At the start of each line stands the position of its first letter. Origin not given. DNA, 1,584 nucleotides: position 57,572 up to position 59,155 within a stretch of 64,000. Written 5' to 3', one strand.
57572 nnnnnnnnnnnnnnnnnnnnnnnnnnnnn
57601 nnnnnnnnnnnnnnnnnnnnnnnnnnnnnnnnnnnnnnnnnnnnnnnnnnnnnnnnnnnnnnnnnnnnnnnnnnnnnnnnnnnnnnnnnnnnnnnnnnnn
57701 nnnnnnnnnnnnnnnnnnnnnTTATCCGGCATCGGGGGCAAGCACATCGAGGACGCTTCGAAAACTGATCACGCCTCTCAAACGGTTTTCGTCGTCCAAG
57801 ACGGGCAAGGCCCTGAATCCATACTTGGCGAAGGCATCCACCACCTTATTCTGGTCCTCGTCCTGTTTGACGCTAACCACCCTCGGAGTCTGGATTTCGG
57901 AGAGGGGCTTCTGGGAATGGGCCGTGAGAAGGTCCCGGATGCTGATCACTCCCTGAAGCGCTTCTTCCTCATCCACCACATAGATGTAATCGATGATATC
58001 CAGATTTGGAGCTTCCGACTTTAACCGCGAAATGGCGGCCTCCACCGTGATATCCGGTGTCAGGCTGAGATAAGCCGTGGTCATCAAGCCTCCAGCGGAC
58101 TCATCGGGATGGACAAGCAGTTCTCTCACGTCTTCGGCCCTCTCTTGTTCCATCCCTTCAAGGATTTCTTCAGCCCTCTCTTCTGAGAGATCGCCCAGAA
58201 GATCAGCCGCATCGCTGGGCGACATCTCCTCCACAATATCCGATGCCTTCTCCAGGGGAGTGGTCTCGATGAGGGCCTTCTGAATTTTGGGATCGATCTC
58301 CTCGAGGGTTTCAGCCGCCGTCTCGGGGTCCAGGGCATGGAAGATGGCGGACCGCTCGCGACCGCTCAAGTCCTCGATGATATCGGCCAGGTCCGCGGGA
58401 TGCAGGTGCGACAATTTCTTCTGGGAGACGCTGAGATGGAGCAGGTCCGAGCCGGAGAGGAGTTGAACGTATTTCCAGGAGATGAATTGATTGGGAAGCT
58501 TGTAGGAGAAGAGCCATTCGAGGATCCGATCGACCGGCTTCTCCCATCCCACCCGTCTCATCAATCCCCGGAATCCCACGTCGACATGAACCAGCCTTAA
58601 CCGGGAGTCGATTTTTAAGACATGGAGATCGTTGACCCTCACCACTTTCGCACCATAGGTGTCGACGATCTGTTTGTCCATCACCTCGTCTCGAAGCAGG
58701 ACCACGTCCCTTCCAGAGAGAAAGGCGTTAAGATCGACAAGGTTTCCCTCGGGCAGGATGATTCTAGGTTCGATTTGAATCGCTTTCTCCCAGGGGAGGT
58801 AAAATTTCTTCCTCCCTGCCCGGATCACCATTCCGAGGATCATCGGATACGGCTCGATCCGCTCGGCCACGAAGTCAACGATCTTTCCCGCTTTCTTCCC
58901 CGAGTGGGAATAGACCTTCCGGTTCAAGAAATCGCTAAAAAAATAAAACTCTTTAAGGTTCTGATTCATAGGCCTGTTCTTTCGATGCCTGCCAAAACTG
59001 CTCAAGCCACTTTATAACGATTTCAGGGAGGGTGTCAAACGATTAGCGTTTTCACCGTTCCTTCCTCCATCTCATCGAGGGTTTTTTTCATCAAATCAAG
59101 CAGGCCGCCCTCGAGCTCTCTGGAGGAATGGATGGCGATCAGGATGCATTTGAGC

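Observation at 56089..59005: NRAMP transporter preceded by a soluble MgtE-N/CBS sensor protein lacking any channel domain, with a 375-nt hairpin-rich leader between them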

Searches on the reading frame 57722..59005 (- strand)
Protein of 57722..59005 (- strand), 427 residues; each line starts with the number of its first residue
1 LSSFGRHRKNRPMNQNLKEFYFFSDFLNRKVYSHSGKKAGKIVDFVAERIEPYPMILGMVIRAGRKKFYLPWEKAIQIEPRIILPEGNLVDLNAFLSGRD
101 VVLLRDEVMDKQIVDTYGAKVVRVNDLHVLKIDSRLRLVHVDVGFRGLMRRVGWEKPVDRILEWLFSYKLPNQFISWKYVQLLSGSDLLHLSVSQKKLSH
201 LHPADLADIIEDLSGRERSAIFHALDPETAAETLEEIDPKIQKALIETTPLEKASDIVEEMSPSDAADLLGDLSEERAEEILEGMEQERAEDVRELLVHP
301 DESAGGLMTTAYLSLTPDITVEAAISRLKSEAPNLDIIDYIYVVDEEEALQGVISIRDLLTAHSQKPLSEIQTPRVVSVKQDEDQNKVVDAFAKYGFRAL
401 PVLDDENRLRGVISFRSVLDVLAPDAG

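Call 3: search_protein_families(library=pfam, proteins=[window:57722-59005:-], max_evalue=0.01)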
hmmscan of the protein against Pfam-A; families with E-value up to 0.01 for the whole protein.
window:57722-59005:- (427 aa): 5 families
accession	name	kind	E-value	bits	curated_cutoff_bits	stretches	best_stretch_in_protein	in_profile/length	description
PF03448.22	MgtE_N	-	8.7e-28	97.3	25.9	1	201-302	1-102/102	MgtE intracellular N domain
PF00571.33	CBS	-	8.7e-21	74.4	24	2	369-423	2-56/57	CBS domain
PF05239.21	PRC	-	2.7e-07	30.9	21.2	1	19-83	2-69/78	PRC-barrel domain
PF14841.11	FliG_M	-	0.00029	21.5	25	0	259-285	21-47/76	FliG middle domain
PF14842.11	FliG_N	-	0.0044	18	25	0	213-246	2-36/104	FliG N-terminal domain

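Call 6: find_encoding_contigs(protein=window:57722-59005:-, flank=6000, max_places=6)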
Protein window:57722-59005:- (427 aa): no gene with exactly this product is on record in the collection.

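Call 7: find_homologous_proteins(query=window:57722-59005:-)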
Query window:57722-59005:- (427 aa): 7942 proteins with E <= 0.001 among 8000 candidates; the best 120 are listed.
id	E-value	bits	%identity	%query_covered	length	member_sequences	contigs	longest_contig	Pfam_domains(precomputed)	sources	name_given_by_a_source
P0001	2.7e-267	904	100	97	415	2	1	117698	PF00571.34,PF05239.22,PF03448.23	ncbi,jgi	jgi:CBS domain-containing protein/sporulation protein YlmC with PRC-barrel domain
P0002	2.4e-246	835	91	98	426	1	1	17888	PF00571.34,PF05239.22,PF03448.23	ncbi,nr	ncbi:MAG: CBS domain-containing protein [Thermodesulfobacteriota bacterium]|nr:CBS domain-containing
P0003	2.6e-244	829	91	97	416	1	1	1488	PF00571.34,PF05239.22,PF03448.23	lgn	-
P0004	5.0e-244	828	91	97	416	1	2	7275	PF00571.34,PF05239.22,PF03448.23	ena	-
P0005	5.5e-244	828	91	97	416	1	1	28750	PF00571.34,PF05239.22,PF03448.23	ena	-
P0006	8.4e-244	827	91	97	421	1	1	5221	PF00571.34,PF05239.22,PF03448.23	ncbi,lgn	-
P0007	1.8e-243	826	90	98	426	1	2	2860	PF00571.34,PF05239.22,PF03448.23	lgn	-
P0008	2.1e-243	826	91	97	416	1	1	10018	PF00571.34,PF05239.22,PF03448.23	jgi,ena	-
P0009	2.6e-243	826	91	97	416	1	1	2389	PF00571.34,PF05239.22,PF03448.23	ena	-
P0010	6.5e-243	824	91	97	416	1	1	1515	PF00571.34,PF05239.22,PF03448.23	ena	-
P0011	9.3e-243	824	91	97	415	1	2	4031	PF00571.34,PF05239.22,PF03448.23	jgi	-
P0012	2.1e-242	823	91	97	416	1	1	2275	PF00571.34,PF05239.22,PF03448.23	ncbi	-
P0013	4.9e-242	821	90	97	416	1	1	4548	PF00571.34,PF05239.22,PF03448.23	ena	-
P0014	1.2e-241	820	90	97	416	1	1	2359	PF00571.34,PF05239.22,PF03448.23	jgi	jgi:magnesium transporter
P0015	1.8e-241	819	90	97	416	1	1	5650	PF00571.34,PF05239.22,PF03448.23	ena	-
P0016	6.4e-241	818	90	97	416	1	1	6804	PF00571.34,PF05239.22,PF03448.23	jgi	-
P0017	1.2e-240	817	90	97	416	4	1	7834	PF00571.34,PF05239.22,PF03448.23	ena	-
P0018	1.5e-240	816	90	98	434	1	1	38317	PF00571.34,PF05239.22,PF03448.23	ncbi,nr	ncbi:MAG: magnesium transporter [Deltaproteobacteria bacterium]|nr:magnesium transporter [Deltaprote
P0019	1.6e-240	816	90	98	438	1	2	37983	PF00571.34,PF05239.22,PF03448.23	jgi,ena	-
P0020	5.8e-238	808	90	97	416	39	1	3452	PF00571.34,PF05239.22,PF03448.23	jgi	jgi:CBS domain-containing protein/sporulation protein YlmC with PRC-barrel domain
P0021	5.0e-236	802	87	98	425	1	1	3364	PF00571.34,PF05239.22,PF03448.23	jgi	jgi:magnesium transporter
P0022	1.3e-235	800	85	100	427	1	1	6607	PF00571.34,PF05239.22,PF03448.23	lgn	-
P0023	1.7e-235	800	89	97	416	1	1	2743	PF00571.34,PF05239.22,PF03448.23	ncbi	-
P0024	6.9e-235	798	88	97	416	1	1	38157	PF14841.12,PF00571.34,PF05239.22,PF03448.23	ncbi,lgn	-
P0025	1.0e-234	797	88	97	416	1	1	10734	PF00571.34,PF05239.22,PF03448.23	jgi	-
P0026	2.4e-234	796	88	97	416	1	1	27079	PF00571.34,PF05239.22,PF03448.23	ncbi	-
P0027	6.1e-234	795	88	97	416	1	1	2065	PF14841.12,PF00571.34,PF05239.22,PF03448.23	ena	-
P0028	8.8e-234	794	87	97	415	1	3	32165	PF00571.34,PF05239.22,PF03448.23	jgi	jgi:magnesium transporter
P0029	1.1e-233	794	88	97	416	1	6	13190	PF00571.34,PF05239.22,PF03448.23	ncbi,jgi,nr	ncbi:MAG: CBS domain-containing protein [Deltaproteobacteria bacterium]|nr:CBS domain-containing pro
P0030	2.7e-233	793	87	97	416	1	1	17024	PF14841.12,PF00571.34,PF05239.22,PF03448.23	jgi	jgi:magnesium transporter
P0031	2.8e-233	792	88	97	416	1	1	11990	PF14841.12,PF00571.34,PF05239.22,PF03448.23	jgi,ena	-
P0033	4.3e-231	785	86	97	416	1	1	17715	PF14841.12,PF00571.34,PF05239.22,PF03448.23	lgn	-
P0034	1.0e-230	784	87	97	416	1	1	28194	PF00571.34,PF05239.22,PF03448.23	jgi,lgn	jgi:CBS domain-containing protein/sporulation protein YlmC with PRC-barrel domain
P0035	3.3e-230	782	87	97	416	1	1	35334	PF14841.12,PF00571.34,PF05239.22,PF03448.23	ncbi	-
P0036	1.9e-224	763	83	97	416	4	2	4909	PF00571.34,PF05239.22,PF03448.23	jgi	-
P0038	1.2e-223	761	80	100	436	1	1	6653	PF00571.34,PF05239.22,PF03448.23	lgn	-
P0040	4.3e-222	756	83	97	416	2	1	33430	PF00571.34,PF05239.22,PF03448.23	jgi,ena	-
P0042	1.9e-221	753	82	97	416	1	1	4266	PF00571.34,PF05239.22,PF03448.23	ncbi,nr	ncbi:MAG: CBS domain-containing protein [Thermodesulfobacteriota bacterium]|nr:CBS domain-containing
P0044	3.2e-221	753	83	97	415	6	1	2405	PF00571.34,PF05239.22,PF03448.23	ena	-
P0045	4.6e-221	752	82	97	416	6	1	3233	PF00571.34,PF05239.22,PF03448.23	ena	-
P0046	1.8e-220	750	82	97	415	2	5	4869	PF00571.34,PF05239.22,PF03448.23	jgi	jgi:CBS domain-containing protein/sporulation protein YlmC with PRC-barrel domain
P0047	6.9e-220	748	83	97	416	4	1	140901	PF14841.12,PF00571.34,PF05239.22,PF03448.23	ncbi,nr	ncbi:MAG: CBS domain-containing protein [Desulfobacterota bacterium]|nr:CBS domain-containing protei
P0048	8.7e-220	748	82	97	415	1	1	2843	PF00571.34,PF05239.22,PF03448.23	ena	-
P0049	3.4e-219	746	80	97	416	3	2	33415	PF00571.34,PF05239.22,PF03448.23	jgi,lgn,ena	-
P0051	3.7e-218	743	81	97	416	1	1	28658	PF14841.12,PF00571.34,PF05239.22,PF03448.23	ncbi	-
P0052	3.0e-217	740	82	97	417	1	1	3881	PF00571.34,PF05239.22,PF03448.23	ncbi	-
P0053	3.5e-217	739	81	97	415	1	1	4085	PF00571.34,PF05239.22,PF03448.23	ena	-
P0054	3.6e-217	739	82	97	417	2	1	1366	PF00571.34,PF05239.22,PF03448.23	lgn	-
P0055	9.3e-217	738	82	97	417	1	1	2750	PF00571.34,PF05239.22,PF03448.23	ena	-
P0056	1.3e-216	738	81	97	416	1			PF00571.34,PF05239.22,PF03448.23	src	-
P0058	4.0e-216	736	82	97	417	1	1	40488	PF14841.12,PF00571.34,PF05239.22,PF03448.23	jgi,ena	-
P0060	4.8e-216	736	81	97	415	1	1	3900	PF00571.34,PF05239.22,PF03448.23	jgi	jgi:CBS domain-containing protein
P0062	1.0e-215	735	81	97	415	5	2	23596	PF00571.34,PF05239.22,PF03448.23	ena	-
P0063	2.8e-215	733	81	97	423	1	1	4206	PF00571.34,PF05239.22,PF03448.23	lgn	-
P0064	4.5e-215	733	81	97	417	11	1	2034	PF00571.34,PF05239.22,PF03448.23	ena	-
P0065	7.7e-215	732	81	97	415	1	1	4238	PF00571.34,PF05239.22,PF03448.23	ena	-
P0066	2.8e-214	730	79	97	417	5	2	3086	PF00571.34,PF05239.22,PF03448.23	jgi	jgi:CBS domain-containing protein/sporulation protein YlmC with PRC-barrel domain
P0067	2.9e-214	730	80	97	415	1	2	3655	PF00571.34,PF05239.22,PF03448.23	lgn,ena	-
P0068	3.1e-214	730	80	97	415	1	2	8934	PF00571.34,PF05239.22,PF03448.23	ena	-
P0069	4.8e-214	729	80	97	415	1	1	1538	PF00571.34,PF05239.22,PF03448.23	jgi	jgi:CBS domain-containing protein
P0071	6.3e-214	729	80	97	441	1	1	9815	PF00571.34,PF05239.22,PF03448.23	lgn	-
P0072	6.5e-214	729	80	97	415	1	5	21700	PF00571.34,PF05239.22,PF03448.23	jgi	jgi:CBS domain-containing protein/sporulation protein YlmC with PRC-barrel domain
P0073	9.3e-214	728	80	97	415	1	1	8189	PF00571.34,PF05239.22,PF03448.23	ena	-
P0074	1.2e-213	728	80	97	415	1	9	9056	PF00571.34,PF05239.22,PF03448.23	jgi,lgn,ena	-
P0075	2.6e-213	727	80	97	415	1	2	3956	PF00571.34,PF05239.22,PF03448.23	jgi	jgi:CBS domain-containing protein/sporulation protein YlmC with PRC-barrel domain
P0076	2.8e-213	727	78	99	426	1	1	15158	PF00571.34,PF05239.22,PF03448.23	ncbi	-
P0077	4.1e-213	726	80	97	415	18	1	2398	PF00571.34,PF05239.22,PF03448.23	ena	-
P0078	4.7e-213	726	80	97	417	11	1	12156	PF00571.34,PF05239.22,PF03448.23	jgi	jgi:CBS domain-containing protein/sporulation protein YlmC with PRC-barrel domain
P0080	6.5e-213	725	80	97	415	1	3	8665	PF00571.34,PF05239.22,PF03448.23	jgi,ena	-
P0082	7.8e-213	725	79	97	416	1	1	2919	PF00571.34,PF05239.22,PF03448.23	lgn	-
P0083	7.9e-213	725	80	97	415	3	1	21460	PF00571.34,PF05239.22,PF03448.23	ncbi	-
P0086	1.8e-212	724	81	97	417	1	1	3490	PF00571.34,PF05239.22,PF03448.23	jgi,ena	-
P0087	2.8e-212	723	78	99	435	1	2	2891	PF00571.34,PF05239.22,PF03448.23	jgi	jgi:CBS domain-containing protein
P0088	2.9e-212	723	77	99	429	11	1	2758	PF00571.34,PF05239.22,PF03448.23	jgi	-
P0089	4.9e-212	723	79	97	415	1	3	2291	PF00571.34,PF05239.22,PF03448.23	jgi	jgi:CBS domain-containing protein/sporulation protein YlmC with PRC-barrel domain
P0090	5.8e-212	722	79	97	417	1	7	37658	PF00571.34,PF05239.22,PF03448.23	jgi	jgi:magnesium transporter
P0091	9.1e-212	722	80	97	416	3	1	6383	PF00571.34,PF05239.22,PF03448.23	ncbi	-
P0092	2.2e-211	720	80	97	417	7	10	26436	PF00571.34,PF05239.22,PF03448.23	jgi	jgi:CBS domain-containing protein/sporulation protein YlmC with PRC-barrel domain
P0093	2.4e-211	720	80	96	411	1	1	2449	PF00571.34,PF05239.22,PF03448.23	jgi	jgi:magnesium transporter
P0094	3.1e-211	720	81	97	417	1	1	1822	PF00571.34,PF05239.22,PF03448.23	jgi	jgi:magnesium transporter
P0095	4.2e-211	719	80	97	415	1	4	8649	PF00571.34,PF05239.22,PF03448.23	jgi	jgi:CBS domain-containing protein/sporulation protein YlmC with PRC-barrel domain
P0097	5.7e-211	719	80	96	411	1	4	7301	PF00571.34,PF05239.22,PF03448.23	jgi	jgi:CBS domain-containing protein/sporulation protein YlmC with PRC-barrel domain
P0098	6.1e-211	719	80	97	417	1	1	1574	PF00571.34,PF05239.22,PF03448.23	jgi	jgi:magnesium transporter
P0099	6.2e-211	719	79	96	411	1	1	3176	PF00571.34,PF05239.22,PF03448.23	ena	-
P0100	1.4e-210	718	79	97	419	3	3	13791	PF00571.34,PF05239.22,PF03448.23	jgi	jgi:magnesium transporter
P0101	1.5e-210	718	79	97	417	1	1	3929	PF00571.34,PF05239.22,PF03448.23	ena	-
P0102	1.5e-210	718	79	97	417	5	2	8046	PF00571.34,PF05239.22,PF03448.23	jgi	jgi:CBS domain-containing protein/sporulation protein YlmC with PRC-barrel domain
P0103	1.6e-210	718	79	97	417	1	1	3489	PF00571.34,PF05239.22,PF03448.23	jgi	-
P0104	1.8e-210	717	80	97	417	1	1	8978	PF00571.34,PF05239.22,PF03448.23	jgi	jgi:CBS domain-containing protein/sporulation protein YlmC with PRC-barrel domain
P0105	2.0e-210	717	80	97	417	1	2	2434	PF00571.34,PF05239.22,PF03448.23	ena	-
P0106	2.4e-210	717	80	96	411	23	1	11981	PF00571.34,PF05239.22,PF03448.23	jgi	jgi:CBS domain-containing protein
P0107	3.1e-210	717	78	97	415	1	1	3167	PF00571.34,PF05239.22,PF03448.23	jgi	jgi:CBS domain-containing protein/sporulation protein YlmC with PRC-barrel domain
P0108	3.7e-210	716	80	97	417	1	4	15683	PF00571.34,PF05239.22,PF03448.23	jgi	jgi:CBS domain-containing protein/sporulation protein YlmC with PRC-barrel domain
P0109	4.0e-210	716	80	97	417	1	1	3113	PF00571.34,PF05239.22,PF03448.23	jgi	jgi:CBS domain-containing protein/sporulation protein YlmC with PRC-barrel domain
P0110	4.3e-210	716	79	97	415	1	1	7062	PF00571.34,PF05239.22,PF03448.23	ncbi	-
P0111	5.1e-210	716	80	97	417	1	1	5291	PF00571.34,PF05239.22,PF03448.23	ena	-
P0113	7.6e-210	715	79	96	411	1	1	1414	PF00571.34,PF05239.22,PF03448.23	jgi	jgi:CBS domain-containing protein/sporulation protein YlmC with PRC-barrel domain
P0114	7.8e-210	715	80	97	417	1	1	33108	PF14841.12,PF00571.34,PF05239.22,PF03448.23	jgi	jgi:CBS domain-containing protein/sporulation protein YlmC with PRC-barrel domain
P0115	8.3e-210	715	80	97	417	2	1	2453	PF00571.34,PF05239.22,PF03448.23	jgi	jgi:CBS domain-containing protein/sporulation protein YlmC with PRC-barrel domain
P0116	8.8e-210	715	78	97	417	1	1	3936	PF00571.34,PF05239.22,PF03448.23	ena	-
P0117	9.8e-210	715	78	98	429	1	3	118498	PF00571.34,PF05239.22,PF03448.23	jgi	jgi:magnesium transporter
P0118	1.0e-209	715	79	97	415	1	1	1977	PF00571.34,PF05239.22,PF03448.23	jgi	jgi:CBS domain-containing protein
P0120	1.3e-209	715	79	97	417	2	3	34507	PF00571.34,PF05239.22,PF03448.23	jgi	jgi:CBS domain-containing protein/sporulation protein YlmC with PRC-barrel domain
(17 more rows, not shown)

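Call 8: find_encoding_contigs(protein=P0001, flank=6000, max_places=3)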
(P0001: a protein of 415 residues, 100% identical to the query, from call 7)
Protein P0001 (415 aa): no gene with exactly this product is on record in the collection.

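Call 9: find_encoding_contigs(protein=P0047, flank=6000, max_places=3)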
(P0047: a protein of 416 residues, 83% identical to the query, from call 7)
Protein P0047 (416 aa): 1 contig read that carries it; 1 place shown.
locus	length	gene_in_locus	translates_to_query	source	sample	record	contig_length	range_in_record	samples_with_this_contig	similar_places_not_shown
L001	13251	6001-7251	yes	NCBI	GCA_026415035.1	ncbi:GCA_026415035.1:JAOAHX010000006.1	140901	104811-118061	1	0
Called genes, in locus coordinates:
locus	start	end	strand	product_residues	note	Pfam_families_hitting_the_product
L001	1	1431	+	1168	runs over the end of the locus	PF05359:DUF748, PF13116:YhdP, PF05170:AsmA (weak)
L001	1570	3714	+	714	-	PF13597:NRDD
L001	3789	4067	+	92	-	PF13192:Thioredoxin_3 (weak)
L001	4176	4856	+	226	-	PF04055:Radical_SAM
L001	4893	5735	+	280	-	-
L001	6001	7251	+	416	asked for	PF05239:PRC (faint), PF03448:MgtE_N, PF14841:FliG_M (faint), PF00571:CBS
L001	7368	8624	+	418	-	PF01566:Nramp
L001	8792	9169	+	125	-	PF00072:Response_reg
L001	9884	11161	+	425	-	PF05697:Trigger_N, PF00254:FKBP_C, PF05698:Trigger_C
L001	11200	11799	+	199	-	PF00574:CLP_protease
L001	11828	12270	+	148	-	PF06689:zf-C4_ClpX, PF01078:Mg_chelatase (faint)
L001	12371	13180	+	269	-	PF07724:AAA_2, PF10431:ClpB_D2-small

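Call 10: find_encoding_contigs(protein=P0117, flank=6000, max_places=3)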
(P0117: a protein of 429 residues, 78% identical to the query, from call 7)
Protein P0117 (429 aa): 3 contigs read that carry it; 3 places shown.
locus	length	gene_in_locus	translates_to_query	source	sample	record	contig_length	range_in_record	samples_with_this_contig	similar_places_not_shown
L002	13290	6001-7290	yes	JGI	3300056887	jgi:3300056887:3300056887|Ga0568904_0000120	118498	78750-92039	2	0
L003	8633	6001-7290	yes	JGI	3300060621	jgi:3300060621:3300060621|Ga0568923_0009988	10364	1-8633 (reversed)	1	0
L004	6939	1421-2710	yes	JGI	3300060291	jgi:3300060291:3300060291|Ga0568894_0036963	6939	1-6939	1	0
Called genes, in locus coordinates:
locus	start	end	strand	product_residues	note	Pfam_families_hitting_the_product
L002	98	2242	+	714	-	PF13597:NRDD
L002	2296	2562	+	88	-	PF13192:Thioredoxin_3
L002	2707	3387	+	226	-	PF13353:Fer4_12 (weak), PF04055:Radical_SAM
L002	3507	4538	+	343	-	PF00989:PAS (weak), PF13188:PAS_8 (weak), PF08448:PAS_4, PF13426:PAS_9, PF00990:GGDEF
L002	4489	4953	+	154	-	PF00293:NUDIX, PF14815:NUDIX_4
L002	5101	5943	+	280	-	-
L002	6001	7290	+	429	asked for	PF05239:PRC (faint), PF03448:MgtE_N, PF00571:CBS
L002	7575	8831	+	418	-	PF01566:Nramp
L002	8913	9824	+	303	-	PF02558:ApbA, PF08546:ApbA_C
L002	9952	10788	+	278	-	PF02548:Pantoate_transf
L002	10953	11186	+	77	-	PF01037:AsnC_trans_reg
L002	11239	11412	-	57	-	-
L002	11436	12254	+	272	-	PF02163:Peptidase_M50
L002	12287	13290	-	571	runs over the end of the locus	PF14520:HHH_5 (faint), PF14716:HHH_8, PF00633:HHH (faint), PF14791:DNA_pol_B_thumb, PF02811:PHP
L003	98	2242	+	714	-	PF13597:NRDD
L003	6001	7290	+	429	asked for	PF05239:PRC (faint), PF03448:MgtE_N, PF00571:CBS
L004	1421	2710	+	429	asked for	PF05239:PRC (faint), PF03448:MgtE_N, PF00571:CBS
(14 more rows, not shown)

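Call 13: search_protein_families(library=ncbifam, proteins=[window:57722-58969:-], max_evalue=0.001)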
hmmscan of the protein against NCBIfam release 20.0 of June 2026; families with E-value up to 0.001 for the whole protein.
window:57722-58969:- (415 aa): 14 families
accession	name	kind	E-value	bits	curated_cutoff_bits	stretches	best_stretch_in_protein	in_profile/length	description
TIGR00400.1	mgtE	equivalog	5.4e-51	173.7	232.75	1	182-412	23-253/450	magnesium transporter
TIGR01186.1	proV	subfamily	3.8e-11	42.7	326.6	1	295-411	247-358/363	betaine/proline/choline family ABC transporter ATP-binding protein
NF038279.1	TF_CBS_SpxR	exception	8.4e-07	28.1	600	1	331-410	226-305/427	CBS-HotDog domain-containing transcription factor SpxR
NF002505.0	PRK01862.1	equivalog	4.2e-06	25.7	482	1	294-409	451-569/577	ClcB-like voltage-gated chloride channel protein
NF011440.0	PRK14869.1-2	equivalog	5.9e-06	25.2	746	0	360-409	248-297/541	putative manganese-dependent inorganic diphosphatase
TIGR01302.1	IMP_dehydrog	equivalog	8.8e-06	24.8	481.5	1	301-406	91-196/450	IMP dehydrogenase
NF041552.1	TF_PrdR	equivalog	1.1e-05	23.9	795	1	295-409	11-124/577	sigma-54 dependent transcriptional regulator PrdR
NF041630.1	CBS_CbpB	equivalog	1.3e-05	25.1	125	0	369-408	26-65/143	cyclic-di-AMP-binding protein CbpB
NF005869.0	PRK07807.1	equivalog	1.4e-05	24.3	549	1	299-407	98-201/479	GuaB1 family IMP dehydrogenase-related protein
NF053863.1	DS11_antiphage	equivalog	1.8e-05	24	260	1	362-408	83-129/305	CBS domain-containing anti-phage protein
NF052358.1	GMPRedGuaB1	equivalog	0.00011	21.4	675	1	299-407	98-201/479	GMP reductase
NF053603.1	HhpR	exception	0.0002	20.7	520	1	331-403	37-110/282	CBS domain-containing high hydrostatic pressure regulator HhpR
TIGR01137.1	cysta_beta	equivalog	0.0002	20.2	510.25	0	359-410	343-394/457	cystathionine beta-synthase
NF011443.0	PRK14869.1-5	equivalog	0.0002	19.9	335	0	359-408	253-302/546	putative manganese-dependent inorganic diphosphatase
